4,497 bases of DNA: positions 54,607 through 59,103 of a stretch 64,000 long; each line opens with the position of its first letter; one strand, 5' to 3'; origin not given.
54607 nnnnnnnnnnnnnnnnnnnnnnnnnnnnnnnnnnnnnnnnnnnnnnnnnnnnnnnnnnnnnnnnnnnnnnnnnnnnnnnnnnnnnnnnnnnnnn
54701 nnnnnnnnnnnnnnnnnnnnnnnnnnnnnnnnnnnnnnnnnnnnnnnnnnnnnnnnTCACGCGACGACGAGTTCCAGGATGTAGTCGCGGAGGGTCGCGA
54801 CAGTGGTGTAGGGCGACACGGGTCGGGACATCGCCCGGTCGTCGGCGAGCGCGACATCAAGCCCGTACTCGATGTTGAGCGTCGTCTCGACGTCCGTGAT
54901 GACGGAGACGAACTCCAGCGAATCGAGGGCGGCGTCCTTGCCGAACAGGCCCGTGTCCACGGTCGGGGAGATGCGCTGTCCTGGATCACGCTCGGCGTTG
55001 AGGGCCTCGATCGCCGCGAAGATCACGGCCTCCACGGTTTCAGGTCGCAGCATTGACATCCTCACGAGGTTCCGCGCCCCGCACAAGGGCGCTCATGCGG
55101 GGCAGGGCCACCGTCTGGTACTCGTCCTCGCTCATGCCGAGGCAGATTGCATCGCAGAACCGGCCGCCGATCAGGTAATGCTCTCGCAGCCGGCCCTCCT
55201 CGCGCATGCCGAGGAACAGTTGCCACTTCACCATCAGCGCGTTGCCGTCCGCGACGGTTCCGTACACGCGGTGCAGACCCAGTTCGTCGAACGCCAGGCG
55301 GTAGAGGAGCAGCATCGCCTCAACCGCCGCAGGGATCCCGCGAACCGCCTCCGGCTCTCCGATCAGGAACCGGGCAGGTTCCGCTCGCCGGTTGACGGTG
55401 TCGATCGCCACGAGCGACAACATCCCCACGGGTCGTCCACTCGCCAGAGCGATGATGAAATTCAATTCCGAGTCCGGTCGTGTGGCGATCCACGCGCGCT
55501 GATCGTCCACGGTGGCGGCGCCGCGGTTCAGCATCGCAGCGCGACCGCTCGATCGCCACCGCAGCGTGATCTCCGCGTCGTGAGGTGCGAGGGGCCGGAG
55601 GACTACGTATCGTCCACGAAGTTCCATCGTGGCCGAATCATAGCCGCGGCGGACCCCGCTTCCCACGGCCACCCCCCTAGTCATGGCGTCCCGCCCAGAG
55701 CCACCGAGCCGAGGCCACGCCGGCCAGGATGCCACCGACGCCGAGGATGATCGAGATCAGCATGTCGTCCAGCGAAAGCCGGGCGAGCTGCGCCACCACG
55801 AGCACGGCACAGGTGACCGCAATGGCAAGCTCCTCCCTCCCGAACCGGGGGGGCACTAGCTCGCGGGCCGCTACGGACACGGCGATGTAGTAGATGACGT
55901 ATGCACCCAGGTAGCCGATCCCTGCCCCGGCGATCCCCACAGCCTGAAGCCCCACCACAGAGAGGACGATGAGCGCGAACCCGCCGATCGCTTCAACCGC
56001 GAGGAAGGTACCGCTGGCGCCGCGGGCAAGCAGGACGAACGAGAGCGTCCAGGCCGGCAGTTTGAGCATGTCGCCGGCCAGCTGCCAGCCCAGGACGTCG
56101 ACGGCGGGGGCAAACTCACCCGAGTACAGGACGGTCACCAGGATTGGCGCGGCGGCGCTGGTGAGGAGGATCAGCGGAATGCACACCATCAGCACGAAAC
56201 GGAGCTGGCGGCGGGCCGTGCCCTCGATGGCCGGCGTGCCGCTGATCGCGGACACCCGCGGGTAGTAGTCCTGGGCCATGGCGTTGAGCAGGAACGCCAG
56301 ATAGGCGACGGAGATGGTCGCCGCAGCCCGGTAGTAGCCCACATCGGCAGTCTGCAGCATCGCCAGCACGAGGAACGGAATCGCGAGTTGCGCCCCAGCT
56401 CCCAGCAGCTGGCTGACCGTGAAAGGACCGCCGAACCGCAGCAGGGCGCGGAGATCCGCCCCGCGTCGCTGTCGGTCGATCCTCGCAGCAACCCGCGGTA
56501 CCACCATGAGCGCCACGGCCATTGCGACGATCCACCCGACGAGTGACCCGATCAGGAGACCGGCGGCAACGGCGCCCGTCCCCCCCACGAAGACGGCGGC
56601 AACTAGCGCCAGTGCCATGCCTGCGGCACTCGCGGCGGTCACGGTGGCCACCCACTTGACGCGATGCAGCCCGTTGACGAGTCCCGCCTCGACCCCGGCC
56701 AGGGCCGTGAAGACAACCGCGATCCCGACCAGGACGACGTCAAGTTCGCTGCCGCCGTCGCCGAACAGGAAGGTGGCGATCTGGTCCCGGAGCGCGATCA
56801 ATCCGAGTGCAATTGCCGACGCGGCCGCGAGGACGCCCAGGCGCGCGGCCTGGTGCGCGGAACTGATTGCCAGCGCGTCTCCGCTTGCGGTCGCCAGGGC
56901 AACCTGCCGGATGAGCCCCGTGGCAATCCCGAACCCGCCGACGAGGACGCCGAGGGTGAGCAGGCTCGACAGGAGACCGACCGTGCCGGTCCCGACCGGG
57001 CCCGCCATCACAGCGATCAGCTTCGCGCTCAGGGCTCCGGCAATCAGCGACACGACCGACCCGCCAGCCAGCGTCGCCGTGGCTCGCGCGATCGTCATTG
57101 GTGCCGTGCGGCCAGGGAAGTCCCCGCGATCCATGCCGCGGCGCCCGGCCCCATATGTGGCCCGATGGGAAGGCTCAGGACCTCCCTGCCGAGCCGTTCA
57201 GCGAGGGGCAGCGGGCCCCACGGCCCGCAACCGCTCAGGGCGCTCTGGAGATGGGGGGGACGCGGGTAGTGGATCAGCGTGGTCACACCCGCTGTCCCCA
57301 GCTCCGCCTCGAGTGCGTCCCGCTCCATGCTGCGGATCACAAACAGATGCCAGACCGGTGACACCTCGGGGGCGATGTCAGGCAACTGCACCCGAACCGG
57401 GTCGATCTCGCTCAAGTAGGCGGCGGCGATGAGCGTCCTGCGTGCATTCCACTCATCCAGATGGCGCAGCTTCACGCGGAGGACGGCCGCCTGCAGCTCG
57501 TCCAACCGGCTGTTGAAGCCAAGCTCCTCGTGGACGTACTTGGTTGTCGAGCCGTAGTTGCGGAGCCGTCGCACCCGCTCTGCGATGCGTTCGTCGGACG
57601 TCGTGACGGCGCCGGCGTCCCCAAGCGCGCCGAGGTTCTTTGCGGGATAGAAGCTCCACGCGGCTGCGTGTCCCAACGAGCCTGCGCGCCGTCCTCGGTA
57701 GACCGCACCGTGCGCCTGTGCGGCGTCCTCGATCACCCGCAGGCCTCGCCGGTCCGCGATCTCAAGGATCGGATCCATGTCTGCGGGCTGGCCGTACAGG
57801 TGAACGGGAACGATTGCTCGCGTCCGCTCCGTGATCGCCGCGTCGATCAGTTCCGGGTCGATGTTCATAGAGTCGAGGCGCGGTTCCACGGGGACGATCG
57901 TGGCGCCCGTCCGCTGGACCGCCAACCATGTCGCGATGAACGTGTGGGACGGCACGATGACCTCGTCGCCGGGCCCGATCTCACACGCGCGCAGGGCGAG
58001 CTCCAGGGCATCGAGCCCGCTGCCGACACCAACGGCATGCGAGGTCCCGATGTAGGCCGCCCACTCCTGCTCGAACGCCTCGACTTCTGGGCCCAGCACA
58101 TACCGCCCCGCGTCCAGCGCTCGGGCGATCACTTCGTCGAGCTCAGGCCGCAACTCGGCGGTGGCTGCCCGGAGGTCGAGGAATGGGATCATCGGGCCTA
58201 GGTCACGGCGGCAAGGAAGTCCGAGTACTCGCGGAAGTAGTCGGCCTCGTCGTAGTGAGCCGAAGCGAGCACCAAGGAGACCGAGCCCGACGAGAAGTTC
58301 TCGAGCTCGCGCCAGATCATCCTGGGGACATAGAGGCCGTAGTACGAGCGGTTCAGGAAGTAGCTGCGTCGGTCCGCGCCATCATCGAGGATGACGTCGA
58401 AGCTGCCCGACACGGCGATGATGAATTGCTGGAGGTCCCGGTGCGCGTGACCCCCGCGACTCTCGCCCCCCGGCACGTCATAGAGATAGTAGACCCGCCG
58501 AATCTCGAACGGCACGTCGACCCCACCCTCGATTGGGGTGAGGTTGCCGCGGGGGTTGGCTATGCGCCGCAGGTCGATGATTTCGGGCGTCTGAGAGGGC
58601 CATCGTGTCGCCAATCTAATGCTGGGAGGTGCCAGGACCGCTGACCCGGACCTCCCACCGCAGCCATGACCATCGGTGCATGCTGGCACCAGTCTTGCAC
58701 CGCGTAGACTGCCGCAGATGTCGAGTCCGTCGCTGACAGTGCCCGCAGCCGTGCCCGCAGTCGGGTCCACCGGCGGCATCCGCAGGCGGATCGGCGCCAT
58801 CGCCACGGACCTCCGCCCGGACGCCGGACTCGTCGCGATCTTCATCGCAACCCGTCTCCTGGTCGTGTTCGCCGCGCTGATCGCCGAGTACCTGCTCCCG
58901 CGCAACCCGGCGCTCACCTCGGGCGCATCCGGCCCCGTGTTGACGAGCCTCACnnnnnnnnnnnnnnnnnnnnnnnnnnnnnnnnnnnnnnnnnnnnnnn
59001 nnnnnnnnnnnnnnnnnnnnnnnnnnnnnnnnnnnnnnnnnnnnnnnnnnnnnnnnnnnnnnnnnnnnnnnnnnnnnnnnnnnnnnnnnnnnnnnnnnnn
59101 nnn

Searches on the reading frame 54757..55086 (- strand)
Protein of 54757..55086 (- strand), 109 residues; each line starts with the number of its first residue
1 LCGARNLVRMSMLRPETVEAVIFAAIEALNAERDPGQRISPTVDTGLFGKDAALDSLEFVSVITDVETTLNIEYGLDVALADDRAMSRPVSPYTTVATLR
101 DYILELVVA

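Call 8: search_protein_families(library=pfam, proteins=[window:54757-55086:-], max_evalue=0.001)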
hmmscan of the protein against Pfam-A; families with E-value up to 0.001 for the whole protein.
window:54757-55086:- (109 aa): 0 families

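Call 90: search_solved_structures(query=A3, max_evalue=1)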
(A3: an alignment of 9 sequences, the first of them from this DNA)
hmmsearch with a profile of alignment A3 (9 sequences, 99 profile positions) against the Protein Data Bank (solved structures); distinct sequences matched with E-value up to 1: 8.
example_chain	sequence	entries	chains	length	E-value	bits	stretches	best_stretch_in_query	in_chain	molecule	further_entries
2l4b_A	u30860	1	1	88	0.015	18.6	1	11-63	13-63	Acyl carrier protein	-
7b0n_T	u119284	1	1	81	0.057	16.7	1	30-62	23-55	Acyl carrier protein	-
6gcs_O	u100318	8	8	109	0.11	15.8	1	30-62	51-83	ACPM1 SUBUNIT | Acyl carrier protein ACPM1 of NADH:Ubiquinone Oxidoreductase (Complex I)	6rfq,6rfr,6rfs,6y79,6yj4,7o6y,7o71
7zm7_O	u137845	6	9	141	0.29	14.5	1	11-63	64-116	Acyl carrier protein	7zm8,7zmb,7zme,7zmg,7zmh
2lki_A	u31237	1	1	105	0.39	14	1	26-62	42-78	Putative uncharacterized protein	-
6lvt_A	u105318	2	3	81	0.58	13.5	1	11-64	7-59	Acyl carrier protein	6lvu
9xgl_A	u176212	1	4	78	0.64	13.3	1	14-64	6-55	D-alanyl carrier protein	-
9iho_U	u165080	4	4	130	0.73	13.1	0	8-60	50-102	Acyl carrier protein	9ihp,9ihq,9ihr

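Call 96: predict_structure(protein=window:54757-55053:-)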
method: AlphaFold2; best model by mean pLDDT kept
length: 98 residues; sequences in the alignment: 1
mean_pLDDT: 64.2   pTM: 0.54
mean pLDDT of the five models: 64.2, 63.2, 48.4, 46.6, 45.6
residues with pLDDT >= 90: 0; 70-90: 38; 50-70: 40; < 50: 20
segments of 3 or more residues with pLDDT < 50: 32-42, 72-74, 76-79
pLDDT, mean of each block of 10 residues (from residue 1): 72 77 68 42 60 76 72 50 60 65
secondary structure, 60 per line:
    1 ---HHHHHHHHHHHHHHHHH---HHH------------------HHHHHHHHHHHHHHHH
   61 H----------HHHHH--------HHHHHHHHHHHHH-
elements in order: H4-20 H45-61 H72-76 H85-97

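Call 98: fold_search(model_id=the predicted structure, library=pdb)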
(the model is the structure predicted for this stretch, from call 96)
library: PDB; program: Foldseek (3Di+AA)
matches with E <= 10: 30; with E <= 0.001: 0
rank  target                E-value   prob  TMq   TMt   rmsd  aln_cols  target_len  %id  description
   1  1x3o                  9.0e-01  0.60  0.46  0.53   5.5        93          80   22  Crystal structure of the acyl carrier protein from thermus thermophilus HB8 (released 2006-05-16)
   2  7s6b_E                1.4e+00  0.30  0.40  0.45   6.0       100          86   18  Crystal structure of modular polyketide synthase apo-Lsd14 from the Lasalocid biosynthesis pathway, trapped in the tra (released 2021-11-03)
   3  6aj4_A                2.7e+00  0.05  0.24  0.11  13.2       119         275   13  Crystal structure of the DHR-2 domain of DOCK7 in complex with Cdc42 (released 2019-03-20)
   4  2l3g_MODEL_1_A        3.1e+00  0.09  0.30  0.24  11.2        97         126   11  Solution NMR Structure of CH domain of Rho guanine nucleotide exchange factor 7 from Homo sapiens, Northeast S (released 2010-12-15)
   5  3kyi_A                3.5e+00  0.06  0.25  0.21  11.4       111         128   12  Crystal structure of the phosphorylated P1 domain of CheA3 in complex with CheY6 from R. sphaeroides (released 2010-02-16)
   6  8d82_D                3.9e+00  0.04  0.25  0.16  14.7       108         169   14  Cryo-EM structure of human IL-6 signaling complex in detergent: model containing full extracellular domains (released 2023-03-29)
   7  7auf                  4.8e+00  0.14  0.43  0.46   6.4        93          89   12  anammox-specific acyl carrier protein from Kuenenia stuttgartiensis; normal refinement (released 2021-08-11)
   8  3kyj_A                4.8e+00  0.04  0.21  0.18   8.4        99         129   10  Crystal structure of the P1 domain of CheA3 in complex with CheY6 from R. sphaeroides (released 2010-02-16)
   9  7spu_Y                5.1e+00  0.09  0.38  0.28   8.2        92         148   15  In situ cryo-EM structure of bacteriophage Sf6 gp3:gp7:gp5 complex in conformation 1 at 3.73A resolution (released 2022-11-23)
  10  3at5_A                5.1e+00  0.04  0.23  0.17   8.8        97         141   10  Side-necked turtle (Pleurodira, Chelonia, REPTILIA) hemoglobin: cDNA-derived primary structures and X-ray crystal stru (released 2011-04-20)
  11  3hf4_A                6.0e+00  0.08  0.25  0.19   5.5        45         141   20  Crystal structure of rat methemoglobin in R2 state (released 2010-05-19)
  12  3hyu_A                6.4e+00  0.07  0.23  0.17  10.3        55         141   16  Crystal structure of the altitude adapted hemoglobin of guinea pig. (released 2010-06-23)
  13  1qhh_A                6.7e+00  0.04  0.24  0.17   9.1        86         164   14  STRUCTURE OF DNA HELICASE WITH ADPNP (released 1999-07-13)
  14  2qjx                  7.5e+00  0.05  0.31  0.26   9.6        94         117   11  Structural Basis of Microtubule Plus End Tracking by XMAP215, CLIP-170 and EB1 (released 2007-10-02)
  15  3hmf                  7.5e+00  0.02  0.23  0.19  12.4       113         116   15  Crystal Structure of the second Bromodomain of Human Poly-bromodomain containing protein 1 (PB1) (released 2009-06-23)
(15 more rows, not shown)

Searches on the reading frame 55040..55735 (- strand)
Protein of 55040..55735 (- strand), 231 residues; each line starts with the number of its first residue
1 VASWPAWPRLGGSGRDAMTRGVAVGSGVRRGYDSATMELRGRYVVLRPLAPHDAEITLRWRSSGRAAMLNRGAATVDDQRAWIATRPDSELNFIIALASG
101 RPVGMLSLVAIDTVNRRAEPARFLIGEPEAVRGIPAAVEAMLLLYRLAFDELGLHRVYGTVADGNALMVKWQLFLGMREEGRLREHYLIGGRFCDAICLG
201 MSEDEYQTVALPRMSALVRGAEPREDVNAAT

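Call 8: search_protein_families(library=pfam, proteins=[window:55040-55735:-], max_evalue=0.001)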
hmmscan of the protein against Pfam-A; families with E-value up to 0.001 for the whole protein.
window:55040-55735:- (231 aa): 1 family
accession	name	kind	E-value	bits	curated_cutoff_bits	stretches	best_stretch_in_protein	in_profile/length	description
PF13302.13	Acetyltransf_3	-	1.4e-10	42.4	25.4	1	45-176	3-136/138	Acetyltransferase (GNAT) domain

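Call 59: search_solved_structures(query=window:55040-55684:-, max_evalue=0.001)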
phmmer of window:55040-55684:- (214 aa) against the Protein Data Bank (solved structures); distinct sequences matched with E-value up to 0.001: 24.
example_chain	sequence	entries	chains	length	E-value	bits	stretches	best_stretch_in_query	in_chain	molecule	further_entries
3tth_A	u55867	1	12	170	1.2e-08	37.9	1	71-181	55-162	Spermidine N1-acetyltransferase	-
8q6u_A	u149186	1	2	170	1.5e-08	37.6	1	81-189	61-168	Aminoglycoside N6'-acetyltransferase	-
6erd_A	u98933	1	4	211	1.7e-08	37.5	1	72-189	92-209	Aminoglycoside N6'-acetyltransferase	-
6vfm_A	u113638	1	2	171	5.5e-08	35.8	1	71-189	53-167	Spermidine N1-acetyltransferase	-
6vfn_A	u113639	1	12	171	5.6e-08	35.8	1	71-189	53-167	Spermidine N1-acetyltransferase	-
1nsl_A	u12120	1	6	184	1.2e-07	34.7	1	46-189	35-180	Probable acetyltransferase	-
3tcv_A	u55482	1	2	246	5.2e-07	32.6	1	51-190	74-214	GCN5-related N-acetyltransferase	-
5wif_A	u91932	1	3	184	1.5e-06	31.1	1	71-189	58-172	Spermidine N1-acetyltransferase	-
6d72_A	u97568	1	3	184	1.5e-06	31.1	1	71-189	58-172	Spermidine N1-acetyltransferase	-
6cy6_A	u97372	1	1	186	1.6e-06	31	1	71-189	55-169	Spermidine N(1)-acetyltransferase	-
3wr7_A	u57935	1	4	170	1.8e-06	30.9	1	71-189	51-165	Spermidine N1-acetyltransferase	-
4r9m_A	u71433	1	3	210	2e-06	30.7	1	71-189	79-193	Spermidine N(1)-acetyltransferase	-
7kwj_A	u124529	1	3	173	4.5e-06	29.5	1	71-184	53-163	Spermidine N(1)-acetyltransferase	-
4ygo_A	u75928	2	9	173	4.6e-06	29.5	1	71-184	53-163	Spermidine n1-acetyltransferase | Spermidine N(1)-acetyltransferase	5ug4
6dau_A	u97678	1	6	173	4.6e-06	29.5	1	71-184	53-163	Spermidine N1-acetyltransferase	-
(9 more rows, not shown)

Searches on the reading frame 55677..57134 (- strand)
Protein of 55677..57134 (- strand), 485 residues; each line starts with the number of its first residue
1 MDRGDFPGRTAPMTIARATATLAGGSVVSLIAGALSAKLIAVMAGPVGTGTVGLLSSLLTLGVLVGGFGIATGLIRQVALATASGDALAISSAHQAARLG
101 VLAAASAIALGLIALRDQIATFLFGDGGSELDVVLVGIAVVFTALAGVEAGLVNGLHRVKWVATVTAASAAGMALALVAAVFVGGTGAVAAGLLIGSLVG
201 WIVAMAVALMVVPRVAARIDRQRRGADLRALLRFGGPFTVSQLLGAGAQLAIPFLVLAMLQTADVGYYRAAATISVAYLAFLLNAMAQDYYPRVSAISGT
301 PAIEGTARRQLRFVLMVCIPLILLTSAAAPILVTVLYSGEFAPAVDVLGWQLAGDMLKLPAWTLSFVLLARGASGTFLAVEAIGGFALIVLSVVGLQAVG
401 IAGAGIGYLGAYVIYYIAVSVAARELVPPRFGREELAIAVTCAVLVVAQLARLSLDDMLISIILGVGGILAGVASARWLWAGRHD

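Call 8: search_protein_families(library=pfam, proteins=[window:55677-57134:-], max_evalue=0.001)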
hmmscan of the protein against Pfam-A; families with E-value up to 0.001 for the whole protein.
window:55677-57134:- (485 aa): 2 families
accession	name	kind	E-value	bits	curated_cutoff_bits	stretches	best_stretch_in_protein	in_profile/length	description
PF13440.11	Polysacc_synt_3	-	2.3e-16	60.3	23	1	50-345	12-292/293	Polysaccharide biosynthesis protein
PF01943.22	Polysacc_synt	-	3.3e-12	46.8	28.2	1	18-296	4-272/274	Polysaccharide biosynthesis protein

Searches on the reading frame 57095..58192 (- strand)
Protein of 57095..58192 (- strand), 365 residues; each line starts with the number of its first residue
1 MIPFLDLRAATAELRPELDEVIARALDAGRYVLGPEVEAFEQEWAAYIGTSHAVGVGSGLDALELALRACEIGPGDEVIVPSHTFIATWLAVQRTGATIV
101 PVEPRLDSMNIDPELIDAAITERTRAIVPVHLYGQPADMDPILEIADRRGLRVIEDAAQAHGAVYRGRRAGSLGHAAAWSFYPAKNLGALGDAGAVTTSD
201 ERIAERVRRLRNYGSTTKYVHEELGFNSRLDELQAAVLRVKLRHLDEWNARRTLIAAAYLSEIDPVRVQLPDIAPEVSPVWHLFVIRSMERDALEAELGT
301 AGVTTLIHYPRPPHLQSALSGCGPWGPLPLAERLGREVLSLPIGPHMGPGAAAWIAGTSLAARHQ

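Call 8: search_protein_families(library=pfam, proteins=[window:57095-58192:-], max_evalue=0.001)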
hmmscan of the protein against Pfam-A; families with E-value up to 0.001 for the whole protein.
window:57095-58192:- (365 aa): 4 families
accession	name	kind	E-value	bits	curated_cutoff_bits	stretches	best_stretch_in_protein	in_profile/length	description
PF01041.23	DegT_DnrJ_EryC1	-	4e-110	368.9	19.8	1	17-352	6-352/360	DegT/DnrJ/EryC1/StrS aminotransferase family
PF00155.27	Aminotran_1_2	-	1.5e-07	31.4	19.7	1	37-210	44-244/361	Aminotransferase class I and II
PF01212.27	Beta_elim_lyase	-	0.00018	21.3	27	1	33-164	30-176/288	Beta-eliminating lyase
PF00266.25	Aminotran_5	-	0.00076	19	21.5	0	62-161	73-180/371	Aminotransferase class-V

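Call 77: search_solved_structures(query=window:57095-58192:-, max_evalue=1e-30)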
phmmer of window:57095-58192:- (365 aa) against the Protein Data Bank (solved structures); distinct sequences matched with E-value up to 1e-30: 39.
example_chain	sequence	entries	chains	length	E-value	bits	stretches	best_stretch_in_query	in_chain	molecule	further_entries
2oga_A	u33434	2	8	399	1.1e-137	462.4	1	2-349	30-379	Transaminase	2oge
3frk_A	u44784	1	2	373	5.8e-108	364.6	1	28-344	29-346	QdtB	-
7b0d_A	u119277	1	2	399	2.2e-104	352.9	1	1-347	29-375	Glutamine--scyllo-inositol transaminase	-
7n63_A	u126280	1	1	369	1.8e-102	346.6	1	1-356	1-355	Putative aminotransferase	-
5u1z_A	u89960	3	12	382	4e-93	315.8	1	4-348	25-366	Putative aminotransferase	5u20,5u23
5u21_A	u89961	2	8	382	2.8e-92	313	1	4-348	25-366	Putative aminotransferase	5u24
3nyu_A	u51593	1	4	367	1.7e-79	270.9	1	1-353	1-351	Aminotransferase WbpE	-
3nu7_A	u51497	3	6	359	2.5e-79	270.4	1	1-351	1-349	Aminotransferase WbpE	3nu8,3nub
3nys_A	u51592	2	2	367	1.2e-78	268.2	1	1-353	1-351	Aminotransferase WbpE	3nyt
8e75_A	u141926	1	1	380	6.7e-72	246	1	1-348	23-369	DegT/DnrJ/EryC1/StrS aminotransferase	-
8e77_A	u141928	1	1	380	6.7e-72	246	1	1-348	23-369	DegT/DnrJ/EryC1/StrS aminotransferase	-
4qgr_A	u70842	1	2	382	7.1e-68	232.7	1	3-350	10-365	DegT/DnrJ/EryC1/StrS aminotransferase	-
3uwc_A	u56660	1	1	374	3.8e-61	210.6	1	2-348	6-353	Nucleotide-sugar aminotransferase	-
3bn1_A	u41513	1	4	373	1.1e-55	192.6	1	34-343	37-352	Perosamine synthetase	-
8gyh_B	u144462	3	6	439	1.2e-55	192.5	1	21-287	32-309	DegT/DnrJ/EryC1/StrS family aminotransferase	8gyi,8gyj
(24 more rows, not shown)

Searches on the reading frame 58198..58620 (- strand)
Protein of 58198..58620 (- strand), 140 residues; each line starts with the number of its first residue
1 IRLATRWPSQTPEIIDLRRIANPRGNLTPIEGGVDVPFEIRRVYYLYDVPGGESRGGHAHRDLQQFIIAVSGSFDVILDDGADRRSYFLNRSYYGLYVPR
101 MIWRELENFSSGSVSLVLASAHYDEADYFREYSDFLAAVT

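Call 78: search_solved_structures(query=window:58198-58620:-, max_evalue=0.00001)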
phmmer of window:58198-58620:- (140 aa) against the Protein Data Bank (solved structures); distinct sequences matched with E-value up to 0.00001: 12.
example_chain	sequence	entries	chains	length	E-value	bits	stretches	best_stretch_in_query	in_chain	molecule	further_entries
5tpu_A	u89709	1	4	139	3e-35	124.6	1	13-137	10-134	Putative uncharacterized protein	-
2pa7_A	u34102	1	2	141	1.3e-32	116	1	13-136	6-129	DTDP-6-deoxy-3,4-keto-hexulose isomerase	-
7n67_A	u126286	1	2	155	3.7e-32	114.5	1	22-139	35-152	FdtA domain-containing protein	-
2pae_A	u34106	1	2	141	1.2e-31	112.8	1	13-136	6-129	DTDP-6-deoxy-3,4-keto-hexulose isomerase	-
2pak_A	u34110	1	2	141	1.2e-31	112.8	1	13-136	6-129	DTDP-6-deoxy-3,4-keto-hexulose isomerase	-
2pam_A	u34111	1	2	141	1.2e-30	109.6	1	13-136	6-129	DTDP-6-deoxy-3,4-keto-hexulose isomerase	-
4zu7_A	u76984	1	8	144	1.3e-29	106.3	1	14-135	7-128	QdtA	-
4o9e_A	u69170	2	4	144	2.4e-29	105.4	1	14-135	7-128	QdtA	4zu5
4o9g_A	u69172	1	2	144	2.4e-28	102.2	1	14-135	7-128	QdtA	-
4zu4_A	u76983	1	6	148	2.2e-26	95.8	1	20-135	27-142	WxcM-like protein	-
4mzu_A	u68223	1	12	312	1.4e-25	93.2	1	20-135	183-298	WxcM-like protein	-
5tpv_A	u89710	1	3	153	7.7e-25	90.8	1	23-135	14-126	WlaRA, TDP-fucose-3,4-ketoisomerase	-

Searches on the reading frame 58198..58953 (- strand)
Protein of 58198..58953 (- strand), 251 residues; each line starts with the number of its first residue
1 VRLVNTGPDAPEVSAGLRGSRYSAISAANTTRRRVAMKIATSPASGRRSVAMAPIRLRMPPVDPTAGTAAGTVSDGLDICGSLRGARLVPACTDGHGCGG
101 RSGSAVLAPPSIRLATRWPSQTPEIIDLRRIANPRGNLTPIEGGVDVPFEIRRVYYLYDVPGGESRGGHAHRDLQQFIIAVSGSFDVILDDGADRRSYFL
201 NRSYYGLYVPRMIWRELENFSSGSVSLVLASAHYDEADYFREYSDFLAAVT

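Call 8: search_protein_families(library=pfam, proteins=[window:58198-58953:-], max_evalue=0.001)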
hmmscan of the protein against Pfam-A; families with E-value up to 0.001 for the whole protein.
window:58198-58953:- (251 aa): 1 family
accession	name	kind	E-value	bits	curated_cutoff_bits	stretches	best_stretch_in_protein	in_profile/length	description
PF05523.17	FdtA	-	6.7e-52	175.2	23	1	123-250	3-130/131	WxcM-like, C-terminal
